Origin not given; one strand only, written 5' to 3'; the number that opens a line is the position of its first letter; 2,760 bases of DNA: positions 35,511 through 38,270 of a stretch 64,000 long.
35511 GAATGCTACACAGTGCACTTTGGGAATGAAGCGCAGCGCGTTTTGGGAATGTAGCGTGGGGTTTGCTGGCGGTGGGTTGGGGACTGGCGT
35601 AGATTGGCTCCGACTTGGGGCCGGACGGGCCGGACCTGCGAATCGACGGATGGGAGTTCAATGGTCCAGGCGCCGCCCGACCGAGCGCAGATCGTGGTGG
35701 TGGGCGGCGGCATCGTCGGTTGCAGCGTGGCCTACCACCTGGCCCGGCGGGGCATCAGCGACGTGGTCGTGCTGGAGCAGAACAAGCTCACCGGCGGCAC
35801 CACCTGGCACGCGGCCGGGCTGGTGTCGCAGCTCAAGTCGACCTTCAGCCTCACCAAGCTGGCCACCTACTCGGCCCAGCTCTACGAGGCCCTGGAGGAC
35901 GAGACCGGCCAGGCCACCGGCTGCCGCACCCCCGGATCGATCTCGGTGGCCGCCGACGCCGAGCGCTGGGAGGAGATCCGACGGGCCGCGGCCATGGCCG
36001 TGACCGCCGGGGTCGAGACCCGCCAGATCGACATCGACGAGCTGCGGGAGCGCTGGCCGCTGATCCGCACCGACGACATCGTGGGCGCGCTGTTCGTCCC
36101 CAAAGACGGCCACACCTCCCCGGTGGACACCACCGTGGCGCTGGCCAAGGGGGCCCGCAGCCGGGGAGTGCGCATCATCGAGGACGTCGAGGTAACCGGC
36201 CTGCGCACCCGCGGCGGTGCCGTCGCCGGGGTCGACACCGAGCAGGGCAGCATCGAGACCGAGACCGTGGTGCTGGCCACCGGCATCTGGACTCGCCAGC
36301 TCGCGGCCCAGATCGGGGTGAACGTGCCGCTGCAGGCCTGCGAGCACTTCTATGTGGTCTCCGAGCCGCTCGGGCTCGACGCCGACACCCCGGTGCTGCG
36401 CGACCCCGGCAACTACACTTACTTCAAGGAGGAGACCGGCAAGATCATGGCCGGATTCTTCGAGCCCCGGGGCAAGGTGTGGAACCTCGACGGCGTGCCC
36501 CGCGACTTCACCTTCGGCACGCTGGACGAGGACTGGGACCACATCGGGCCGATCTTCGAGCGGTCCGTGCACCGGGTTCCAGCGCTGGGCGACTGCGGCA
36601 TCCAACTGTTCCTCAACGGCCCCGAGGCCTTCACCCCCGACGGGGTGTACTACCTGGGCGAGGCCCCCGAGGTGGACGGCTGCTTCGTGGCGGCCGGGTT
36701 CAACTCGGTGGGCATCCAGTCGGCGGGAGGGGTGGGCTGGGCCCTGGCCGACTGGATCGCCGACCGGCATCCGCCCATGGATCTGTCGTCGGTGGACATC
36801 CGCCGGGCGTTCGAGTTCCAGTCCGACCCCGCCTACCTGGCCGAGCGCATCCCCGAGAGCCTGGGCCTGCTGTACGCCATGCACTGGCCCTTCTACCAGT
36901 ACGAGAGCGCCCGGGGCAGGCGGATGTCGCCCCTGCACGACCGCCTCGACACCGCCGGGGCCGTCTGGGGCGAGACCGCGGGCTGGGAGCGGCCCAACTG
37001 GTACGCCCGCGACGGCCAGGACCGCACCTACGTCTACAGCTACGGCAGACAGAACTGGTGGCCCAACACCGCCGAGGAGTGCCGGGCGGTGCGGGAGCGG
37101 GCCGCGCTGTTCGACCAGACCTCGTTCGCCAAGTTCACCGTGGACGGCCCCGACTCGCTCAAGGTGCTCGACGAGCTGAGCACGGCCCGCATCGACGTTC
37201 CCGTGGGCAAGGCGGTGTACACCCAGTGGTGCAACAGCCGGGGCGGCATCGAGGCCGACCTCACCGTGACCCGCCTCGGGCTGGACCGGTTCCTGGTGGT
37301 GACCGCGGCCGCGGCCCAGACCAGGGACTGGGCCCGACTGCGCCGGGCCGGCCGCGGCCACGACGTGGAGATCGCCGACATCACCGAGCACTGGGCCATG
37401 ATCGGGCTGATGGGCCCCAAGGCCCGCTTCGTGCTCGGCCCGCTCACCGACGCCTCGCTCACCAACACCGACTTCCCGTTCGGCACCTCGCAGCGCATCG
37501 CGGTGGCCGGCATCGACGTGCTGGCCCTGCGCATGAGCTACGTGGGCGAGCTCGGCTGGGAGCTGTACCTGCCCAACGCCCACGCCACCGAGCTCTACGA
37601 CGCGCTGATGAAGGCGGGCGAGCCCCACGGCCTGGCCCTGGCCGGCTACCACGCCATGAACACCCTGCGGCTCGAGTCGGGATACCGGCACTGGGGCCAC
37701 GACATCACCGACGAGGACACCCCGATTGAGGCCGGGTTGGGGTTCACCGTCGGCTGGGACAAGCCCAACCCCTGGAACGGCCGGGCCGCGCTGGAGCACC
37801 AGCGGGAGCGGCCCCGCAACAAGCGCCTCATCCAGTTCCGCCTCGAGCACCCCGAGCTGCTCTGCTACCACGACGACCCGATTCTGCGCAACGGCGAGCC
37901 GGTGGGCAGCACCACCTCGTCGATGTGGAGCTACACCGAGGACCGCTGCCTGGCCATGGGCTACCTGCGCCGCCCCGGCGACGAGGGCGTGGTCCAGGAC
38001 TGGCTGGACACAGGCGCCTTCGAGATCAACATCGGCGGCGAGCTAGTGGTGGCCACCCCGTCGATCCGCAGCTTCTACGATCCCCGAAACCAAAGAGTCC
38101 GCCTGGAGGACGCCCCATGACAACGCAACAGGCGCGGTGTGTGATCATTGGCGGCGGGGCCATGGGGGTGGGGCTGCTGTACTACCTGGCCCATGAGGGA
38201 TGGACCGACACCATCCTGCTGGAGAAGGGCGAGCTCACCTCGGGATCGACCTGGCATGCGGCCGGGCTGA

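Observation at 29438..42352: Methylated-amine catabolic locus lacking the canonical N-methylglutamate dehydrogenase (mgdABCD)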

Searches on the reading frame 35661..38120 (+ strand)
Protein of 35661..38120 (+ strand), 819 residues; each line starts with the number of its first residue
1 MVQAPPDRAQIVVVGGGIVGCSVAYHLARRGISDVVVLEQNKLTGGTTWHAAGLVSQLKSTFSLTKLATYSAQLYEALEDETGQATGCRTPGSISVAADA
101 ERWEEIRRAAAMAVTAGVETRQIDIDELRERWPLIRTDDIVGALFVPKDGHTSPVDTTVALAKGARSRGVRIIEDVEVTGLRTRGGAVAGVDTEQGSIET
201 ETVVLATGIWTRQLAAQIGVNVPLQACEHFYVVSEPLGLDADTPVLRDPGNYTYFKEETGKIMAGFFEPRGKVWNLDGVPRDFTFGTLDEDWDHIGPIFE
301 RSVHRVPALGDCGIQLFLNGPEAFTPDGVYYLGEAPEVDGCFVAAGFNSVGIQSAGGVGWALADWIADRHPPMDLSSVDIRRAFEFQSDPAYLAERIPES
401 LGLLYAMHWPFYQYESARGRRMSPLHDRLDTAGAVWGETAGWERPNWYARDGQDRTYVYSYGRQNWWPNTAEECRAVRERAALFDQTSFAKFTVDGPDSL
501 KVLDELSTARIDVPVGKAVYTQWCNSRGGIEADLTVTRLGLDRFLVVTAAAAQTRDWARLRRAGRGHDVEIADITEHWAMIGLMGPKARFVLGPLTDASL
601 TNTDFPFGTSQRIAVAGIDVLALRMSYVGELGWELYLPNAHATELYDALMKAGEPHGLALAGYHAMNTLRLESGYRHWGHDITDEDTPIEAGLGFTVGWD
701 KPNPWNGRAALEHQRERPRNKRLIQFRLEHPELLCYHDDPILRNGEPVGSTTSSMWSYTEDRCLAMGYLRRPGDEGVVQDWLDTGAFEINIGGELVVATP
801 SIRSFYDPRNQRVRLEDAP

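Call 6: search_protein_families(library=pfam, proteins=[window:35661-38120:+])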
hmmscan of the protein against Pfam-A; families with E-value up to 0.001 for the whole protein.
window:35661-38120:+ (819 aa): 10 families
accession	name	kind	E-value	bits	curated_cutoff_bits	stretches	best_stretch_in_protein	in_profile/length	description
PF01571.26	GCV_T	-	2.9e-83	279.5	25.6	1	425-695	1-254/255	Aminomethyltransferase folate-binding domain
PF01266.30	DAO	-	1.1e-71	242.7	27.9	1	11-365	2-353/353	FAD dependent oxidoreductase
PF16350.10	FAO_M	-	2.3e-14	53.8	27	1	370-423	3-56/56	FAD dependent oxidoreductase central domain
PF08669.17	GCV_T_C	-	9.1e-14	51.6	25.9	1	721-807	1-80/80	Glycine cleavage T-protein C-terminal barrel domain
PF13450.12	NAD_binding_8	-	1.1e-06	29.3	21.9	1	13-49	1-38/68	NAD(P)-binding Rossmann-like domain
PF07992.20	Pyr_redox_2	-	1.1e-06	28.7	26.1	0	8-41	142-174/291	Pyridine nucleotide-disulphide oxidoreductase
PF00890.30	FAD_binding_2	-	2.4e-06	27.4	20.4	1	11-219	2-213/414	FAD binding domain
PF13738.12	Pyr_redox_3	-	4.8e-06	26.5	30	0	12-43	1-32/305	Pyridine nucleotide-disulphide oxidoreductase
PF01946.23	Thi4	-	0.0003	20.5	26.2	1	9-53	18-62/235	Thi4 family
PF00070.33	Pyr_redox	-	0.00084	20.2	22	0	11-40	2-30/82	Pyridine nucleotide-disulphide oxidoreductase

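Call 7: search_protein_families(library=ncbifam, proteins=[window:35661-38120:+])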
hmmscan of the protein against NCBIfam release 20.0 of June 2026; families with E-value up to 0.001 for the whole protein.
window:35661-38120:+ (819 aa): 49 families (the best 25 are shown)
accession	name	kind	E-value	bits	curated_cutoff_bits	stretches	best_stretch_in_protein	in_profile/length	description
NF001567.0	PRK00389.1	subfamily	3.8e-56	190.6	300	1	469-775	33-328/359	glycine cleavage system aminomethyltransferase GcvT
TIGR01372.1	soxA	subfamily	2.4e-52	177.9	1164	1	419-813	606-994/996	sarcosine oxidase subunit alpha family protein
NF053776.1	TmaoDeMthMsil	equivalog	3.4e-50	171.4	1100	1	470-813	418-761/763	trimethylamine N-oxide demethylase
TIGR00528.1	gcvT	equivalog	3e-48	164.6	235.85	1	471-770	33-331/362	glycine cleavage system aminomethyltransferase GcvT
TIGR02352.1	thiamin_ThiO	equivalog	1.6e-38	132.8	250.8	1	11-224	1-220/351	glycine oxidase ThiO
NF010093.0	PRK13579.1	equivalog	1.1e-36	126.4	459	1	472-771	43-336/371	glycine cleavage system aminomethyltransferase GcvT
NF001933.0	PRK00711.1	subfamily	3e-31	108.9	383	2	63-384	107-417/429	D-amino acid dehydrogenase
TIGR01373.1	soxB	subfamily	3.8e-31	108.3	529.45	1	7-372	29-388/407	sarcosine oxidase subunit beta family protein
NF008425.0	PRK11259.1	equivalog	4.5e-25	88.4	257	1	8-222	4-216/377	N-methyl-L-tryptophan oxidase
TIGR01377.1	soxA_mon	subfamily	5.8e-21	74.7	479.65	1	11-228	3-217/381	amino oxidase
NF009133.0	PRK12486.1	equivalog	7.3e-21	74.5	410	1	472-771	46-341/369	dimethylsulfoniopropionate demethylase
TIGR03364.1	HpnW_proposed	hypoth_equivalog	1.5e-19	70.3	285.1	1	10-228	2-214/365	TIGR03364 family FAD-dependent oxidoreductase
NF050086.1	pipecolate_AmaA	exception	1.5e-18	66.6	600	1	8-247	25-271/425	L-pipecolate oxidase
TIGR03377.1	glycerol3P_GlpA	equivalog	2.8e-16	59.1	552.8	1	10-225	1-218/530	anaerobic glycerol-3-phosphate dehydrogenase subunit GlpA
NF047633.1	SyrngDmethDesA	equivalog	6.8e-16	57.8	800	1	462-675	28-249/453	syringate O-demethylase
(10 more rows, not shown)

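Call 17: search_solved_structures(query=window:35661-38120:+, max_evalue=1e-10)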
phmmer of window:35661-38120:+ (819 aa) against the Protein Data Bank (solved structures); distinct sequences matched with E-value up to 1e-10: 41.
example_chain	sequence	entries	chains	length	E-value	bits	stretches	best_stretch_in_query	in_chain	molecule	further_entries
5l46_A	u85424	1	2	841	4.3e-145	488.1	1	7-769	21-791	Dimethylglycine dehydrogenase, mitochondrial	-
4pab_A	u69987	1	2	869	5.4e-143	481.1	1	6-769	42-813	Dimethylglycine dehydrogenase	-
4p9s_A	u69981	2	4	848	2.9e-142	478.7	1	6-769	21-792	Dimethylglycine dehydrogenase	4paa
1pj5_A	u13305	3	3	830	2e-112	380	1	10-814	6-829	N,N-dimethylglycine oxidase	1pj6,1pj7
3gsi_A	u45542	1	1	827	3.4e-111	375.9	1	10-814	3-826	N,N-dimethylglycine oxidase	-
1yx2_A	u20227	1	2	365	1.2e-39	139.2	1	471-766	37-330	Aminomethyltransferase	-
1woo_A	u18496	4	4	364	1.9e-39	138.6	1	466-771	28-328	Aminomethyltransferase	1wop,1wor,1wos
9q59_A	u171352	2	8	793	1.3e-37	132.4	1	462-777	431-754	trimethylamine N-oxide demethylase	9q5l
9q5a_A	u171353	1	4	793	1.3e-37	132.4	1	462-777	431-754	Trimethylamine N-oxide Demethylase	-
1y56_B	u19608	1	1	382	7e-33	116.9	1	6-368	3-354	sarcosine oxidase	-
4ysh_A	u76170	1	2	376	1.1e-26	96.4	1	8-382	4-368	Glycine oxidase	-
1vrq_A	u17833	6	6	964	1.4e-25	92.7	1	421-699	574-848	Sarcosine oxidase alpha subunit | Subunit alpha of sarcosine oxidase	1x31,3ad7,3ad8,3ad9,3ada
1v5v_A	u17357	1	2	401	6.3e-25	90.5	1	463-809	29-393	aminomethyltransferase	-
2gag_A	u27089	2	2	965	2.3e-24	88.7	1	421-701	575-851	heterotetrameric sarcosine oxidase alpha-subunit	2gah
5fjm_A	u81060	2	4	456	2.8e-24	88.4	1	4-224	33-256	L-AMINO ACID DEAMINASE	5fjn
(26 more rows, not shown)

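Call 30: find_homologous_proteins(query=window:35661-38120:+, max_evalue=1e-50)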
Query window:35661-38120:+ (819 aa): 8000 proteins with E <= 1e-50 among 8000 candidates; the best 120 are listed.
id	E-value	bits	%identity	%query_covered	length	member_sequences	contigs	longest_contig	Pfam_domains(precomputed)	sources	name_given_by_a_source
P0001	0.0e+0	1759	91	100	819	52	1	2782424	PF01571.27,PF08669.18,PF01266.31,PF16350.11,PF13450.13,PF00890.31,PF07992.21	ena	-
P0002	0.0e+0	1757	90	100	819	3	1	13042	PF01571.27,PF08669.18,PF01266.31,PF16350.11,PF13450.13,PF00890.31,PF07992.21,PF13738.13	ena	-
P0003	0.0e+0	1746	90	100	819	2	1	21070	PF01571.27,PF08669.18,PF01266.31,PF16350.11,PF13450.13,PF00890.31,PF07992.21,PF13738.13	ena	-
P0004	0.0e+0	1745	90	100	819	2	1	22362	PF01571.27,PF08669.18,PF01266.31,PF16350.11,PF13450.13,PF00890.31,PF07992.21,PF13738.13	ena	-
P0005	0.0e+0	1743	90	100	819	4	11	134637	PF01571.27,PF08669.18,PF01266.31,PF16350.11,PF13450.13,PF00890.31,PF07992.21,PF13738.13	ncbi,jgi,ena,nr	ncbi:MAG: FAD-dependent oxidoreductase [Acidimicrobiaceae bacterium]|nr:FAD-dependent oxidoreductase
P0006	0.0e+0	1741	89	100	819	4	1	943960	PF01571.27,PF08669.18,PF01266.31,PF16350.11,PF13450.13,PF00890.31,PF07992.21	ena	-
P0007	0.0e+0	1732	89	100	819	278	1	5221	PF01571.27,PF08669.18,PF01266.31,PF16350.11,PF13450.13,PF00890.31,PF07992.21,PF13738.13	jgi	-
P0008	0.0e+0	1725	89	100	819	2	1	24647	PF01571.27,PF08669.18,PF01266.31,PF16350.11,PF13450.13,PF00890.31,PF07992.21,PF13738.13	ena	-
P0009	0.0e+0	1725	89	100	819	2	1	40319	PF01571.27,PF08669.18,PF01266.31,PF16350.11,PF13450.13,PF00890.31,PF07992.21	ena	-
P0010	0.0e+0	1709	89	100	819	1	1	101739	PF01571.27,PF08669.18,PF01266.31,PF16350.11,PF13450.13,PF00890.31,PF07992.21,PF13738.13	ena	-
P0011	0.0e+0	1696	88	100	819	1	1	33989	PF01571.27,PF08669.18,PF01266.31,PF16350.11,PF13450.13,PF00890.31,PF07992.21,PF13738.13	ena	-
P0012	0.0e+0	1695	88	100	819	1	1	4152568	PF01571.27,PF08669.18,PF01266.31,PF16350.11,PF13450.13,PF00890.31,PF07992.21,PF13738.13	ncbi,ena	-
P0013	0.0e+0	1694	88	100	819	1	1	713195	PF01571.27,PF08669.18,PF01266.31,PF16350.11,PF13450.13,PF00890.31,PF07992.21,PF13738.13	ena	-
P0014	0.0e+0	1686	87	100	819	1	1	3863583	PF01571.27,PF08669.18,PF01266.31,PF16350.11,PF13450.13,PF00890.31,PF07992.21,PF13738.13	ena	-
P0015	0.0e+0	1685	88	100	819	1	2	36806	PF01571.27,PF08669.18,PF01266.31,PF16350.11,PF13450.13,PF00890.31,PF07992.21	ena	-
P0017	0.0e+0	1678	87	100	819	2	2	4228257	PF01571.27,PF08669.18,PF01266.31,PF16350.11,PF13450.13,PF00890.31,PF07992.21,PF13738.13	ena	-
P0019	0.0e+0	1671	87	100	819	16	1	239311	PF01571.27,PF08669.18,PF01266.31,PF16350.11,PF13450.13,PF00890.31,PF07992.21,PF13738.13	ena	-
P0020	0.0e+0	1643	85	100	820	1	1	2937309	PF01571.27,PF08669.18,PF01266.31,PF16350.11,PF13450.13,PF00890.31,PF07992.21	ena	-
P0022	0.0e+0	1601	82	100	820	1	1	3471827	PF01571.27,PF08669.18,PF01266.31,PF16350.11,PF13450.13,PF00890.31,PF07992.21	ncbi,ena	-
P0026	0.0e+0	1430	75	100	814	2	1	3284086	PF01571.27,PF08669.18,PF01266.31,PF16350.11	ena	-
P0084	0.0e+0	1353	71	99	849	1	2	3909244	PF01571.27,PF08669.18,PF01266.31,PF16350.11,PF13450.13,PF00890.31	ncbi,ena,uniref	ncbi:GcvT family protein [Candidatus Poriferisodalis sp.]|uniref:GcvT family protein n=1 Tax=Candida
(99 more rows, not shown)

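Call 31: find_encoding_contigs(protein=P0084, flank=10000, max_places=2)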
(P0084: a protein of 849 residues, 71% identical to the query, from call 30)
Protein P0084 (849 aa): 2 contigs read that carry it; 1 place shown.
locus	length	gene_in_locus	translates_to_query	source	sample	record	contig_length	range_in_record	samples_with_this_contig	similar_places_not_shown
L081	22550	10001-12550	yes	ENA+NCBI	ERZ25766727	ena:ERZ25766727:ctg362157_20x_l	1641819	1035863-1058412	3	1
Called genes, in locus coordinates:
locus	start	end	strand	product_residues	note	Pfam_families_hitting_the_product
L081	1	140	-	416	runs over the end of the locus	PF02771:Acyl-CoA_dh_N, PF02770:Acyl-CoA_dh_M, PF00441:Acyl-CoA_dh_1, PF08028:Acyl-CoA_dh_2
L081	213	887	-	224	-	PF00881:Nitroreductase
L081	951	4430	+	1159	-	PF00289:Biotin_carb_N, PF02222:ATP-grasp, PF02786:CPSase_L_D2, PF07478:Dala_Dala_lig_C (weak), PF02785:Biotin_carb_C, PF00364:Biotin_lipoyl, PF25973:BSH_CzcB (faint), PF01039:Carboxyl_trans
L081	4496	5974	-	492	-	PF07690:MFS_1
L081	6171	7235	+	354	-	PF08240:ADH_N, PF16912:Glu_dehyd_C (weak), PF00107:ADH_zinc_N, PF13602:ADH_zinc_N_2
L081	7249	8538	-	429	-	PF00202:Aminotran_3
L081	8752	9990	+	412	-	PF01070:FMN_dh, PF00478:IMPDH (weak), PF01645:Glu_synthase (weak)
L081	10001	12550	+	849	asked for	PF00890:FAD_binding_2 (weak), PF01266:DAO, PF13450:NAD_binding_8 (faint), PF16350:FAO_M, PF01571:GCV_T, PF08669:GCV_T_C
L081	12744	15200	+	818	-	PF01266:DAO, PF16350:FAO_M, PF01571:GCV_T, PF08669:GCV_T_C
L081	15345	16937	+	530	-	PF06253:MTTB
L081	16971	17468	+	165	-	PF13238:AAA_18, PF13671:AAA_33 (faint), PF01202:SKI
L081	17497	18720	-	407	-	PF02515:CoA_transf_3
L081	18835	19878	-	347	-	PF06999:Suc_Fer-like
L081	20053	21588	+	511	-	PF01645:Glu_synthase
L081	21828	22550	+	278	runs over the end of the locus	PF05721:PhyH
